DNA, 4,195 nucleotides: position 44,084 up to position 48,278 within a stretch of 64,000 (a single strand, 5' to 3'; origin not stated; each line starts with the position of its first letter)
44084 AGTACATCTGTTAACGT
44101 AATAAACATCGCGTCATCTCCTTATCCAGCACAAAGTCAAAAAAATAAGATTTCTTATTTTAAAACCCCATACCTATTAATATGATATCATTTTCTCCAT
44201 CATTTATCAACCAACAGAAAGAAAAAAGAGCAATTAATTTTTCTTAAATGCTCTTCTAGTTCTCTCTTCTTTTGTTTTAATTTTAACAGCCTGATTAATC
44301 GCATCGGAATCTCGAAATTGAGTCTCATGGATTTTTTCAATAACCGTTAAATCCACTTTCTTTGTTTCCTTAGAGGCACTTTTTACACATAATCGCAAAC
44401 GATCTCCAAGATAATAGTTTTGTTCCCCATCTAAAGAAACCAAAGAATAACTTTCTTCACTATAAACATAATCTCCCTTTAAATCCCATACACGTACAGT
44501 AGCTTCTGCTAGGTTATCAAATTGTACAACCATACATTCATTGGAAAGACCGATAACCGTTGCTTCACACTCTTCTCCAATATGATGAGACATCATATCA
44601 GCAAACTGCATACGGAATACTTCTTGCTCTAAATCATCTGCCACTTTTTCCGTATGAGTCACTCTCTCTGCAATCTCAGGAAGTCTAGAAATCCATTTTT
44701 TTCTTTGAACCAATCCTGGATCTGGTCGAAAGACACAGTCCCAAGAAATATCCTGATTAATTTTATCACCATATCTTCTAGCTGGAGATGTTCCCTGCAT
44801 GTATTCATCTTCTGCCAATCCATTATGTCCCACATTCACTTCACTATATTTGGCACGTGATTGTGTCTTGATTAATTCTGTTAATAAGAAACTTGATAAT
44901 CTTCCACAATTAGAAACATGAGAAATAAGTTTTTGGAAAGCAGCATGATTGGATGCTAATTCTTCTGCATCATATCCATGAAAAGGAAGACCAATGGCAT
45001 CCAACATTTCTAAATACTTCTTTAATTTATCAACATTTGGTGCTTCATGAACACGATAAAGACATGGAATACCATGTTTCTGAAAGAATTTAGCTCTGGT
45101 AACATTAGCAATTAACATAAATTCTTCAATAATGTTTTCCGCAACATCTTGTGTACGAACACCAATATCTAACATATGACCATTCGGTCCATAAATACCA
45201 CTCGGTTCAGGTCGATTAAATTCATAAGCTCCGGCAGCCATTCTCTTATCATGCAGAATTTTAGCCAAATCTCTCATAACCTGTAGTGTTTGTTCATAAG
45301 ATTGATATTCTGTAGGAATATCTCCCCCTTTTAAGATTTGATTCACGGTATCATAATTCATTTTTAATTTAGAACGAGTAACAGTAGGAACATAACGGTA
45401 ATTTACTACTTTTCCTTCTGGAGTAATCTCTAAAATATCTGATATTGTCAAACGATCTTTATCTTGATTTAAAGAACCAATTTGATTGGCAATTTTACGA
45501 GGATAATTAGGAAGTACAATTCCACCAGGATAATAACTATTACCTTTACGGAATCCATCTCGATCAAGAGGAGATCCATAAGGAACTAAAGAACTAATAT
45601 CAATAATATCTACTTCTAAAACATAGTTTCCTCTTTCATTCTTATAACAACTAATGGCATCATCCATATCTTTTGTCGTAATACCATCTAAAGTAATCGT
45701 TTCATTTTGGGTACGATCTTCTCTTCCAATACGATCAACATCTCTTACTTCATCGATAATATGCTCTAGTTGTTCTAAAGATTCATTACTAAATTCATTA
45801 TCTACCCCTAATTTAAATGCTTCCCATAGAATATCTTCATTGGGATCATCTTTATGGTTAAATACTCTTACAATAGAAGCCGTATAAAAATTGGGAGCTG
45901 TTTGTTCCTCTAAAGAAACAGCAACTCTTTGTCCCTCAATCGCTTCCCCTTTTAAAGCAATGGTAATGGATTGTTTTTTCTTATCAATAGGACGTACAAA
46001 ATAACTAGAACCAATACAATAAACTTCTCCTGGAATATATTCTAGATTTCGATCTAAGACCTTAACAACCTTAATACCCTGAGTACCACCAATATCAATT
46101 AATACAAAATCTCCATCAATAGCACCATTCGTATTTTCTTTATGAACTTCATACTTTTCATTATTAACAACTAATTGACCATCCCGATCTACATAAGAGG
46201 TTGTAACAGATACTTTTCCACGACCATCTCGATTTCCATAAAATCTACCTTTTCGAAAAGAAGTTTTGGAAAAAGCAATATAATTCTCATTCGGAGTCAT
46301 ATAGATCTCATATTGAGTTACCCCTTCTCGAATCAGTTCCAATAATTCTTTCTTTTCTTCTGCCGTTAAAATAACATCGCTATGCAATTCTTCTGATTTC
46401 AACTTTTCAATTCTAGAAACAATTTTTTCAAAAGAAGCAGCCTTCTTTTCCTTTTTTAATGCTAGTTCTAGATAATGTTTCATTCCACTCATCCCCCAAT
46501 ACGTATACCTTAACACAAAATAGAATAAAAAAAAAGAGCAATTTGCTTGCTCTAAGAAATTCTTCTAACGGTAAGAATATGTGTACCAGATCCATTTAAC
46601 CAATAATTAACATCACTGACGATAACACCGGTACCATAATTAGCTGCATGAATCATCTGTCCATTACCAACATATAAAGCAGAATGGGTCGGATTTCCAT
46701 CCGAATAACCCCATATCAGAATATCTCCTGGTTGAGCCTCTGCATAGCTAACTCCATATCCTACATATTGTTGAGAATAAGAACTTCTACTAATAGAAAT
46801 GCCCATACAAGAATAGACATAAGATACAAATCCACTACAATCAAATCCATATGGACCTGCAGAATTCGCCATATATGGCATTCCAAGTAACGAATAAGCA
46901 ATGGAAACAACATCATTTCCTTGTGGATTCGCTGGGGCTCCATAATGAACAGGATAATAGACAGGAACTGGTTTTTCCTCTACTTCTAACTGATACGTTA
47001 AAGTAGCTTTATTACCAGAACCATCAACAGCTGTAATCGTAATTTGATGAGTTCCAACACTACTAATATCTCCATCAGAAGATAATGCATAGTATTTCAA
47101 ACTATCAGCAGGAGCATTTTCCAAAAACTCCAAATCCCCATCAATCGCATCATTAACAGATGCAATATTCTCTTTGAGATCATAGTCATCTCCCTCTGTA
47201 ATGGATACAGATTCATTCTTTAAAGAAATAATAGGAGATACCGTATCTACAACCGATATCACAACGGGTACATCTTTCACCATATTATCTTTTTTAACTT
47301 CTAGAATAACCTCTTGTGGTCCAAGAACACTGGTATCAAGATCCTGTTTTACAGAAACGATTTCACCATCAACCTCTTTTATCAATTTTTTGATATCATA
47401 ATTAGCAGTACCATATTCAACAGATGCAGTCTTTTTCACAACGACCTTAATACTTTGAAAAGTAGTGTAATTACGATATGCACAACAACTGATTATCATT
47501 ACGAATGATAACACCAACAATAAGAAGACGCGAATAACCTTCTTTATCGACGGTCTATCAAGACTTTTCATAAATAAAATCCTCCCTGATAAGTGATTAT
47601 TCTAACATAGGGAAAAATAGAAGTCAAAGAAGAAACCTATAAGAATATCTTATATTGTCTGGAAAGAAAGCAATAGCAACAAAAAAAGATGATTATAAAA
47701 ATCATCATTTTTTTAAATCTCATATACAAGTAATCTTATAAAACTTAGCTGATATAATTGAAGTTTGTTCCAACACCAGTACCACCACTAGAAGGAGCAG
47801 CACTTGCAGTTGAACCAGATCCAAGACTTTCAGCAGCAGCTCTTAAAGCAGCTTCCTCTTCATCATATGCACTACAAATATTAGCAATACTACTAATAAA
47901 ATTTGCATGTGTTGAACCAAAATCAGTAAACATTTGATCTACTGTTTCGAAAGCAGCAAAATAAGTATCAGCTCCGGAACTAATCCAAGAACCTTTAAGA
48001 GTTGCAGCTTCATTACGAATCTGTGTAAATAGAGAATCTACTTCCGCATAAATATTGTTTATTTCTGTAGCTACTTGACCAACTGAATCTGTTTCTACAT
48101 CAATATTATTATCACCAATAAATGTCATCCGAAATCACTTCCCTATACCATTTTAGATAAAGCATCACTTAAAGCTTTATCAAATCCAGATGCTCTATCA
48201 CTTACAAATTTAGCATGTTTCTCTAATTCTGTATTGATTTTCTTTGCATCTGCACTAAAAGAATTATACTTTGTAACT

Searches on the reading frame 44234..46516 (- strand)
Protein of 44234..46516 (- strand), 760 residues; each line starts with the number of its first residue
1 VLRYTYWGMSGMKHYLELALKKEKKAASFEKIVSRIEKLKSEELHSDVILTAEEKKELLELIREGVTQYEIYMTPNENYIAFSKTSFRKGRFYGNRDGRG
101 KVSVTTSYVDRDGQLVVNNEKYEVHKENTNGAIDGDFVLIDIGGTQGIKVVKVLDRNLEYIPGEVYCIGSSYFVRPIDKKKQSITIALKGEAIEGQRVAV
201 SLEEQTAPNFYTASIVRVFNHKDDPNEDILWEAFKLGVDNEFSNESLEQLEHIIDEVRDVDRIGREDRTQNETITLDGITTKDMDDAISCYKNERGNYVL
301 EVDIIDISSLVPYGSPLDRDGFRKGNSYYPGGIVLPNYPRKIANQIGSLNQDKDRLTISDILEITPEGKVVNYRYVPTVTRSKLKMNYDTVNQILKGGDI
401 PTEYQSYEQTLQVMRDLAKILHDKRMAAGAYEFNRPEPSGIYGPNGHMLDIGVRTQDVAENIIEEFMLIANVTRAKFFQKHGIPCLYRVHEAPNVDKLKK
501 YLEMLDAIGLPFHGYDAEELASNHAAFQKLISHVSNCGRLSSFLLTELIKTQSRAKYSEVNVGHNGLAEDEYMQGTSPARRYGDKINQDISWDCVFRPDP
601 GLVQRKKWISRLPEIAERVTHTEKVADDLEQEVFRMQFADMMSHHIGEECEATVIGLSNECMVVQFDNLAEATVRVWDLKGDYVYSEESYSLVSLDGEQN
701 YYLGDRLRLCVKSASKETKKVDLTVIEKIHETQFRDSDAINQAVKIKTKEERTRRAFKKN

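Call 16: search_protein_families(library=pfam, proteins=[window:44234-46516:-], max_evalue=0.001)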
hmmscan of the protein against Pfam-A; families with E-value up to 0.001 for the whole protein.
window:44234-46516:- (760 aa): 2 families
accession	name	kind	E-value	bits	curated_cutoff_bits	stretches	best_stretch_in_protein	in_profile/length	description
PF00773.25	RNB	-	5.7e-73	246.5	29.3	1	265-590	1-319/326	RNB domain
PF17876.7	CSD2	-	2.4e-06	28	26.2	1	173-243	1-74/74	Cold shock domain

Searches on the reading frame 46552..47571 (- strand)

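Call 16: search_protein_families(library=pfam, proteins=[window:46552-47571:-], max_evalue=0.001)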
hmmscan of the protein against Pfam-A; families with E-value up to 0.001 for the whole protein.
window:46552-47571:- (339 aa): 2 families
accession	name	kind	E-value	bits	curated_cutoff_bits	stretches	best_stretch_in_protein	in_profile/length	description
PF00877.26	NLPC_P60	-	3.5e-22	78.8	23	1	230-324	1-96/105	NlpC/P60 family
PF05382.19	Amidase_5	-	0.00021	21.7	21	1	234-329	20-126/142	Bacteriophage peptidoglycan hydrolase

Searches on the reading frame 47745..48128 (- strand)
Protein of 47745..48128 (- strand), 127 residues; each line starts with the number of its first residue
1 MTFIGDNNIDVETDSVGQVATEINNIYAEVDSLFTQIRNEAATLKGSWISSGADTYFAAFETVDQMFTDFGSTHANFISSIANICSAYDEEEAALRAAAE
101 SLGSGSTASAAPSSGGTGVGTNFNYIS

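Call 5: search_protein_families(library=pfam, proteins=[window:47745-48128:-], max_evalue=0.01)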
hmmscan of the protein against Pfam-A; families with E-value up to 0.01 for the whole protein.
window:47745-48128:- (127 aa): 1 family
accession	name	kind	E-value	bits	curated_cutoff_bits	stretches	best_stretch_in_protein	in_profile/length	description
PF06013.18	WXG100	-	2.2e-06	28.2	27.3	1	9-69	2-62/86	Proteins of 100 residues with WXG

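Call 6: search_protein_families(library=ncbifam, proteins=[window:47745-48128:-], max_evalue=0.01)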
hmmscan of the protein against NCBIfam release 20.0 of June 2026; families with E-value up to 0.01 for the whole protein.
window:47745-48128:- (127 aa): 2 families
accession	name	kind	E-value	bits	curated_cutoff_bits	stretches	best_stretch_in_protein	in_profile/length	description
TIGR03930.1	WXG100_ESAT6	subfamily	1.3e-08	34.9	44.85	1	9-90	2-83/90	WXG100 family type VII secretion target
NF035934.1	ESAT6_2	subfamily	3.7e-08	33.5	100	1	8-101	2-95/96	pore-forming ESAT-6 family protein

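Call 69: find_homologous_proteins(query=window:47748-48128:-, max_evalue=0.001)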
Query window:47748-48128:- (127 aa): 1 proteins with E <= 0.001 among 41 candidates.
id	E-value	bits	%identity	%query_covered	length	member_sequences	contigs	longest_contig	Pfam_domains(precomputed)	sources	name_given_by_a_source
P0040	2.9e-73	262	100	100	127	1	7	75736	PF06013.19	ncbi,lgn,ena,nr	ncbi:MAG: WXG100 family type VII secretion target [Bacilli bacterium]|nr:WXG100 family type VII secr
